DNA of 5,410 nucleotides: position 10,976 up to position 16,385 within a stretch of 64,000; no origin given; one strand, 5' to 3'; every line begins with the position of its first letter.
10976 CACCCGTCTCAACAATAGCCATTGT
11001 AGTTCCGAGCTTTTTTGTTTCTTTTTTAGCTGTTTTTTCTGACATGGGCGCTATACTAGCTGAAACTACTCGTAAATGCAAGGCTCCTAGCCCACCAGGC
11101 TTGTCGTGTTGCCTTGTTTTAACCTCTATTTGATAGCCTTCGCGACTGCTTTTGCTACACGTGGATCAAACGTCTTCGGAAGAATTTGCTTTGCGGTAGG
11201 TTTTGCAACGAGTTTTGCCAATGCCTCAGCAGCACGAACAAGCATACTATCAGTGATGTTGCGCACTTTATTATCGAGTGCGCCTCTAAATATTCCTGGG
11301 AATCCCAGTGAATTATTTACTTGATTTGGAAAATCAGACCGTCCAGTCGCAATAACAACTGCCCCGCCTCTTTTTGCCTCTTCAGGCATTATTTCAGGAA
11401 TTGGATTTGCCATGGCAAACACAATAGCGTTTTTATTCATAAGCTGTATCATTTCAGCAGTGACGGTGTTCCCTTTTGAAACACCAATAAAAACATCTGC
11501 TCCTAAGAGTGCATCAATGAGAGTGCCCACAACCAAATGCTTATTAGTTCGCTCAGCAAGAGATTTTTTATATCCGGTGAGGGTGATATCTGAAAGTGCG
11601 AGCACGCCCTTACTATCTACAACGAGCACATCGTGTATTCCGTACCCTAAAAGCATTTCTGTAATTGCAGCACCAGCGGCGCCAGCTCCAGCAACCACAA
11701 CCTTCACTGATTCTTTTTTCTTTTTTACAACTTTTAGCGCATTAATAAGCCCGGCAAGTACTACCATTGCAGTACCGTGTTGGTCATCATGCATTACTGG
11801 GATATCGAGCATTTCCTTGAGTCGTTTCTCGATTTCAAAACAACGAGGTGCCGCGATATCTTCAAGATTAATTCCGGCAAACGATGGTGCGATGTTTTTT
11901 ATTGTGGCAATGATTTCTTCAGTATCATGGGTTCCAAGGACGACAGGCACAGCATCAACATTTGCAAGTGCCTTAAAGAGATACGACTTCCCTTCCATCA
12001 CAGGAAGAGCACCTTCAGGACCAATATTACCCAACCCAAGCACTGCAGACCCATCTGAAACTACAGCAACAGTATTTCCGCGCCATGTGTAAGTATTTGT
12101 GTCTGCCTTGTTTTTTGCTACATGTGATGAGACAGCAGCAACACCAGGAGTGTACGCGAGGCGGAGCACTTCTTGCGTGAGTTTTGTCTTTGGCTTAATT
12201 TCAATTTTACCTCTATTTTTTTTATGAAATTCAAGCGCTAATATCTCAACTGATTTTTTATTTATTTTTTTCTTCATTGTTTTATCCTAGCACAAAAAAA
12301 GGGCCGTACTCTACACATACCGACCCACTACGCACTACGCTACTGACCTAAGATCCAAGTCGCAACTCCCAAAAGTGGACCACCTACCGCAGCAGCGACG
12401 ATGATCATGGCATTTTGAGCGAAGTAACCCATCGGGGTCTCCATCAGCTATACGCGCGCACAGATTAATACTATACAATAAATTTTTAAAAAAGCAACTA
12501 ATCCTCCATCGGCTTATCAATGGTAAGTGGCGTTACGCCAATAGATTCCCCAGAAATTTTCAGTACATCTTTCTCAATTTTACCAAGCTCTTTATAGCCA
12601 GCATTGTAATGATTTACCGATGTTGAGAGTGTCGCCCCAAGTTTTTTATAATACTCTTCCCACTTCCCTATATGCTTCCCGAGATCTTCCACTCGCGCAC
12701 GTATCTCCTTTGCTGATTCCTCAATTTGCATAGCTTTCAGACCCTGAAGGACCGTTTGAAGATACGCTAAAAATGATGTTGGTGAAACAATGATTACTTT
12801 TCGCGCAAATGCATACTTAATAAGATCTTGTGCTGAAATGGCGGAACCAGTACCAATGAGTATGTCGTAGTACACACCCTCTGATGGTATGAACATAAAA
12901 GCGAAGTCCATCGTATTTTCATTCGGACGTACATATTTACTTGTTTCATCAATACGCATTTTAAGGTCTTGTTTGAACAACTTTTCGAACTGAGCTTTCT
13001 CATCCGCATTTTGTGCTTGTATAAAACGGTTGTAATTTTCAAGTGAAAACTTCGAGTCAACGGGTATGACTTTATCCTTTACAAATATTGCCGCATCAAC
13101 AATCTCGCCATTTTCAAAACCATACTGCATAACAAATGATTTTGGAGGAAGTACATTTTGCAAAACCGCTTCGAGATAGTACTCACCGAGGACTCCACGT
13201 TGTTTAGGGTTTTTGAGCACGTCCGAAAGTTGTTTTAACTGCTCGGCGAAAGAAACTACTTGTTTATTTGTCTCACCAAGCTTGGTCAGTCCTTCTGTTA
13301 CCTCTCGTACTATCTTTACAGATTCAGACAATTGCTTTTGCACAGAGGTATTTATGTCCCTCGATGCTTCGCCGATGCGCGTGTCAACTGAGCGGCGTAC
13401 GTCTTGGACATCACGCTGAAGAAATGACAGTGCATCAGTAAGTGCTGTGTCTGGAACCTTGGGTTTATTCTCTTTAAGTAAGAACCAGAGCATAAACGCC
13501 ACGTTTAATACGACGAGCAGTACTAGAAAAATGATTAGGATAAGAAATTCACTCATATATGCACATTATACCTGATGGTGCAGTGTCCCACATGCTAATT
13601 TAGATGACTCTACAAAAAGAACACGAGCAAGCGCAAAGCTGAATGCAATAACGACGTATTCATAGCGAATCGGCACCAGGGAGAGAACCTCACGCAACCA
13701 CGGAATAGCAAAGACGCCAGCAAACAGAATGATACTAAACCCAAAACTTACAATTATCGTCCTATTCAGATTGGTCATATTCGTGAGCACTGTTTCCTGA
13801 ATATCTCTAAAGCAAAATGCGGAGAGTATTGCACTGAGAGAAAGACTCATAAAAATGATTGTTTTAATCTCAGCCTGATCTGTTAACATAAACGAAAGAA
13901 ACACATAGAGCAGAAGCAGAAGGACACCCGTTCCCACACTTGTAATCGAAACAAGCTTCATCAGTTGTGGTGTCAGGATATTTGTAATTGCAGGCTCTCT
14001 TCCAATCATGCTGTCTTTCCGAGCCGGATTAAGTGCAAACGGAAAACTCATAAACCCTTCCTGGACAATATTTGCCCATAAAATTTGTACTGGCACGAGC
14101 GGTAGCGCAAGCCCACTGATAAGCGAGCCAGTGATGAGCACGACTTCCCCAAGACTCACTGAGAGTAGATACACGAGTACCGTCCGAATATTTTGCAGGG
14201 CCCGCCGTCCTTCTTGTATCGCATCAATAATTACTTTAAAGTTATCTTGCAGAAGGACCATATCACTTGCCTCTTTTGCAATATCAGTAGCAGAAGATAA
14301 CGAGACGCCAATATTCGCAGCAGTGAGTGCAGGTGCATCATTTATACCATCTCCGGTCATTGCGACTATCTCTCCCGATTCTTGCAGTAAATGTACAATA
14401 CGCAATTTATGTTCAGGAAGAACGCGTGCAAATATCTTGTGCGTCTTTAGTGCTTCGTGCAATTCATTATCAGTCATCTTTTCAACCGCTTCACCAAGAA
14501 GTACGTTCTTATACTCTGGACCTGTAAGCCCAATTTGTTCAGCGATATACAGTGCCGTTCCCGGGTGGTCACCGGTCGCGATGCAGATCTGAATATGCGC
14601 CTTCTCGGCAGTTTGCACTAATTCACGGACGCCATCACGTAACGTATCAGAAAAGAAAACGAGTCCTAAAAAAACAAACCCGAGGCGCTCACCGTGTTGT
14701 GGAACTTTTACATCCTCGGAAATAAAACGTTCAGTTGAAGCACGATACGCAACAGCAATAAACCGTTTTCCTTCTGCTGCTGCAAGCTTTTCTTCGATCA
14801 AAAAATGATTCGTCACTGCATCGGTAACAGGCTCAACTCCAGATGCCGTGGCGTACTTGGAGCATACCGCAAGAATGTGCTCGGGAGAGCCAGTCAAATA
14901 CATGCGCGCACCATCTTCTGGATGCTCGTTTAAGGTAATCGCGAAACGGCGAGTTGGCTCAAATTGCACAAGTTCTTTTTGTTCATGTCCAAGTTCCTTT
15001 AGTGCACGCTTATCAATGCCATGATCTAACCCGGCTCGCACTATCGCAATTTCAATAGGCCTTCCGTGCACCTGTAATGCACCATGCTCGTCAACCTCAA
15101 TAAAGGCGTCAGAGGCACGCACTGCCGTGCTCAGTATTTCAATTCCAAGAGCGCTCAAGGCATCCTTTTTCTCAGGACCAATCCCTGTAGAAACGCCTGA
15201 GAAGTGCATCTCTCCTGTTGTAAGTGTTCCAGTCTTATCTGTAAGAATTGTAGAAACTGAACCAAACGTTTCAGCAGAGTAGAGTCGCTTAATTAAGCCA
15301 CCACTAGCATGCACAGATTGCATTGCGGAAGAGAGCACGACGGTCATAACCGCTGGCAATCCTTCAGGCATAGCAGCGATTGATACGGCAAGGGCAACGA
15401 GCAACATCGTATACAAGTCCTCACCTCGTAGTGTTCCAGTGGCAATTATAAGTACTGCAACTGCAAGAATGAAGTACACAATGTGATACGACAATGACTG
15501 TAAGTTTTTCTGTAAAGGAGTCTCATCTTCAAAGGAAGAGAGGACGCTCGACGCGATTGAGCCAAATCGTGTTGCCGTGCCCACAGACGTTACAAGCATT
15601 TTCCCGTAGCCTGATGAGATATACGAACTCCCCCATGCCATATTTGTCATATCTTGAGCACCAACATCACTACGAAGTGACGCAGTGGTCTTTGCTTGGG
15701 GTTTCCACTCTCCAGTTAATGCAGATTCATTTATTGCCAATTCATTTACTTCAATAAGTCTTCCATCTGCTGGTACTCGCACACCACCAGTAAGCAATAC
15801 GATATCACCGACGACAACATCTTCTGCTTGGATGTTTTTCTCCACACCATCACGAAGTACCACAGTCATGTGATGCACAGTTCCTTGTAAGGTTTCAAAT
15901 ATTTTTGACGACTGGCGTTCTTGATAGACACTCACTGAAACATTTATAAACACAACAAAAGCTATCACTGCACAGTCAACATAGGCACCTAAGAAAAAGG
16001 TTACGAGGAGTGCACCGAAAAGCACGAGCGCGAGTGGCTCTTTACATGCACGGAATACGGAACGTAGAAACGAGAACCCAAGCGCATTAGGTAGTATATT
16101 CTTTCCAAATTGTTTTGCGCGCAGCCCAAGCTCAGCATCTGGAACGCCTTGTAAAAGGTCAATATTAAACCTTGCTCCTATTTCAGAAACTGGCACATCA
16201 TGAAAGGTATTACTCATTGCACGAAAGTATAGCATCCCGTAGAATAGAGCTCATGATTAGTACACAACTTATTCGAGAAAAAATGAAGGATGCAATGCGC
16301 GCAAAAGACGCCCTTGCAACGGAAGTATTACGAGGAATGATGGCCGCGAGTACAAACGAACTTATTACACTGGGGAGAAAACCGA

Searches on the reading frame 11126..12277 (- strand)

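Call 42: search_protein_families(library=pfam, proteins=[window:11126-12277:-], max_evalue=0.0001)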
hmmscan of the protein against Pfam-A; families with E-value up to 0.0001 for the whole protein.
window:11126-12277:- (383 aa): 2 families
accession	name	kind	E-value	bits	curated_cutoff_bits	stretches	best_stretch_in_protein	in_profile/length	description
PF00390.24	malic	-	7.9e-26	91.4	23.1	1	28-154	7-182/182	Malic enzyme, N-terminal domain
PF03949.21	Malic_M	-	4.8e-21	75.7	23.5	1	168-371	3-241/258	Malic enzyme, NAD binding domain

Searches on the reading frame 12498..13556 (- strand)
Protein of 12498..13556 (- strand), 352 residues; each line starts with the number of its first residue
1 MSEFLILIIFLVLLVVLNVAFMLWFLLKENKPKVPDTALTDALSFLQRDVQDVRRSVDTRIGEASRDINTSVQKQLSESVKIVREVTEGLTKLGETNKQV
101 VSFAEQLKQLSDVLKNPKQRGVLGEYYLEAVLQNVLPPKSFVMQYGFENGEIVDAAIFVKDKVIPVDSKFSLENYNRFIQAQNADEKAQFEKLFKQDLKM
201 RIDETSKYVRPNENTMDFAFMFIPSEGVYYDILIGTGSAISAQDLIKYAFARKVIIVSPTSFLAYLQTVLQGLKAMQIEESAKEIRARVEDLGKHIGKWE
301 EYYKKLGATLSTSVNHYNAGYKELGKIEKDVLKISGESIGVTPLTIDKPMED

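Call 42: search_protein_families(library=pfam, proteins=[window:12498-13556:-], max_evalue=0.0001)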
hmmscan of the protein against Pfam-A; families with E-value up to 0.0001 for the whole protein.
window:12498-13556:- (352 aa): 1 family
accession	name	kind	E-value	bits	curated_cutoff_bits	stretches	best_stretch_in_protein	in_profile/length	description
PF02646.22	RmuC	-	5.8e-54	183.6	26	1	61-330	10-277/291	RmuC family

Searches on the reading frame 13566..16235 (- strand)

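Call 43: search_protein_families(library=pfam, proteins=[window:13566-16235:-], max_evalue=0.0001)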
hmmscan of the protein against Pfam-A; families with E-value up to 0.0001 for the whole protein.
window:13566-16235:- (889 aa): 6 families
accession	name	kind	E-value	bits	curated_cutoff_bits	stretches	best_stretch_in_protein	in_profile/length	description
PF00122.25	E1-E2_ATPase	-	2.9e-42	144.7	28.1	1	122-307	5-177/181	E1-E2 ATPase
PF00689.26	Cation_ATPase_C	-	6.5e-21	75.3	27.3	1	711-880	2-174/175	Cation transporting ATPase, C-terminus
PF00702.32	Hydrolase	-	2.4e-17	64.4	26.4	1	328-640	2-190/191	haloacid dehalogenase-like hydrolase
PF13246.12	Cation_ATPase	-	6.4e-09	36.2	21.7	1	380-461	10-91/91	Cation transport ATPase (P-type)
PF00690.31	Cation_ATPase_N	-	5.5e-08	32.8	20.4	1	11-78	1-68/69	Cation transporter/ATPase, N-terminus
PF08282.18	Hydrolase_3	-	1.1e-07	32.2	20.9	0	615-673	197-255/255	haloacid dehalogenase-like hydrolase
